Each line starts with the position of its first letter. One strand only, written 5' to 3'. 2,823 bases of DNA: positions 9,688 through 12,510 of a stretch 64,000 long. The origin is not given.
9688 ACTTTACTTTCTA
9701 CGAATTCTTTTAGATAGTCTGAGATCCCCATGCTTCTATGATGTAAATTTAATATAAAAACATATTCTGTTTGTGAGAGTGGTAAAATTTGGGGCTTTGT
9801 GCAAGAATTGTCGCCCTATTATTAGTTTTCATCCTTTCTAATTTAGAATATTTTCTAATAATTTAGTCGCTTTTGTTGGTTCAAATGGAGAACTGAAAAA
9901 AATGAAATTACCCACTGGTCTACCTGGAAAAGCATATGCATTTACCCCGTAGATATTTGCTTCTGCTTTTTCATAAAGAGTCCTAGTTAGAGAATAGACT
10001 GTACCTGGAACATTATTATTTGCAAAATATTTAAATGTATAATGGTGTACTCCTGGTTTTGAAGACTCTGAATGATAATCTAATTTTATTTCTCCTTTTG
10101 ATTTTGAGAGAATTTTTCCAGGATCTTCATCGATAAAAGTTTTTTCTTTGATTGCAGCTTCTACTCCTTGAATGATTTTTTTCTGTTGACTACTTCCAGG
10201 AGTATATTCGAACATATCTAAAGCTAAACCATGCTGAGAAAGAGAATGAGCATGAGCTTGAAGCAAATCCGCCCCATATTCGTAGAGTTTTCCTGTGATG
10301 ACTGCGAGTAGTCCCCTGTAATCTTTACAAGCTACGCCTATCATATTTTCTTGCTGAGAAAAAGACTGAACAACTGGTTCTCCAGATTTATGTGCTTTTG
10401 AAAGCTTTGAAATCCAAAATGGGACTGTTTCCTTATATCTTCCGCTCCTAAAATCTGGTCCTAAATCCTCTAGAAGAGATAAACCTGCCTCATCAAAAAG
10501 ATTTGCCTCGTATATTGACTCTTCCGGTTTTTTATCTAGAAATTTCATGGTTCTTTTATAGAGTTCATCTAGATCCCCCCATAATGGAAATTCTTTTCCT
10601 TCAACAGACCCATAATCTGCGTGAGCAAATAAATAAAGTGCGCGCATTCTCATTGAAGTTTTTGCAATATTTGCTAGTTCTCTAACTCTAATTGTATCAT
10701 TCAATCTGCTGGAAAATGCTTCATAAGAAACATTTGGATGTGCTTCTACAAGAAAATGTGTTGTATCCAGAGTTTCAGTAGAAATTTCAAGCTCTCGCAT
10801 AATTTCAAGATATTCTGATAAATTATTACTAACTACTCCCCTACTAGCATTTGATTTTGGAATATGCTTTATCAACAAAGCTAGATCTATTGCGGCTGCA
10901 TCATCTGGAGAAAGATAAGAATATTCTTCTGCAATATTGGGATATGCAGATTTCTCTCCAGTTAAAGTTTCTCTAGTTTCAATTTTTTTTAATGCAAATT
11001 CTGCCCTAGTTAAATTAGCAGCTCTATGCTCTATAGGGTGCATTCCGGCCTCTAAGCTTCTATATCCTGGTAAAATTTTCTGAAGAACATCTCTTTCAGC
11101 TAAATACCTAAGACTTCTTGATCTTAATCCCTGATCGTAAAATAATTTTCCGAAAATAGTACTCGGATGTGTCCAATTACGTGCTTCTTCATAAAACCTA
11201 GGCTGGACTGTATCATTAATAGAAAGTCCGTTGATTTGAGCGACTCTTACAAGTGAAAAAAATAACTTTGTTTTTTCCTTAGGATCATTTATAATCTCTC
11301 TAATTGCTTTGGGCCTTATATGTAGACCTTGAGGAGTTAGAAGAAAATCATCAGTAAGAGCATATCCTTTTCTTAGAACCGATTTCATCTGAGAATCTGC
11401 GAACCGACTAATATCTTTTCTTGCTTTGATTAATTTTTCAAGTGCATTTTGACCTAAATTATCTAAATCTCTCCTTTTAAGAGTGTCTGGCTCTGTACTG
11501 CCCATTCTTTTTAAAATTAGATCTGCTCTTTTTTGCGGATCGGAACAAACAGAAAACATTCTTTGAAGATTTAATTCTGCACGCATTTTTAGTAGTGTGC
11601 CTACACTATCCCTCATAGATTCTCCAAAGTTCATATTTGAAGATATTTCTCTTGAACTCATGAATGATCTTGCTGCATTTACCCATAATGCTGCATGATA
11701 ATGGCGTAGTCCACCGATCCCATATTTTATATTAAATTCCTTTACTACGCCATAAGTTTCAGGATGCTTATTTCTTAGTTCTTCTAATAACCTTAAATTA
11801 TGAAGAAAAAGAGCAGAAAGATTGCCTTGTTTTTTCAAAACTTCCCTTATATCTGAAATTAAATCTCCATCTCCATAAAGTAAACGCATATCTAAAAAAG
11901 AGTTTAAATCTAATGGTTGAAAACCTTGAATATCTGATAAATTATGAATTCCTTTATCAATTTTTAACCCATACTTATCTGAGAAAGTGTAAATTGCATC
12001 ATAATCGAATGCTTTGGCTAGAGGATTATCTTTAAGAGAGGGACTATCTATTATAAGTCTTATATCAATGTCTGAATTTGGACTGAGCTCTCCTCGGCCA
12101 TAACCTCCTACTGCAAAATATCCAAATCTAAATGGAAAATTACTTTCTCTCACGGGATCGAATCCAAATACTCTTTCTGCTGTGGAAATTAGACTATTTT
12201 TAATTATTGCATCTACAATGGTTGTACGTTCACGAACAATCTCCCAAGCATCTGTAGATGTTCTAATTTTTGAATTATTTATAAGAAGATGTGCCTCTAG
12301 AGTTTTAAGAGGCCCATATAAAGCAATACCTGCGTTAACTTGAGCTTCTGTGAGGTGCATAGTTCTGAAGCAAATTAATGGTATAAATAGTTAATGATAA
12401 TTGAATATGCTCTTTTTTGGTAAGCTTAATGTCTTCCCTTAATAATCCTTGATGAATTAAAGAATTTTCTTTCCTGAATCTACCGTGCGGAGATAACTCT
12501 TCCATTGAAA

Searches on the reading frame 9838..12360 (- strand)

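Call 79: search_protein_families(library=pfam, proteins=[window:9838-12360:-], max_evalue=0.001)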
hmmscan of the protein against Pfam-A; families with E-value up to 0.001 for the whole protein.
window:9838-12360:- (840 aa): 2 families
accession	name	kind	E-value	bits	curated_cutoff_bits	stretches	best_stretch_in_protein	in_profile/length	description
PF01909.29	NTP_transf_2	-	0.0003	21.6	21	1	78-117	14-47/93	Nucleotidyltransferase domain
PF08335.16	GlnD_UR_UTase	-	0.00099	19.6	21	0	196-232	11-49/141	GlnD PII-uridylyltransferase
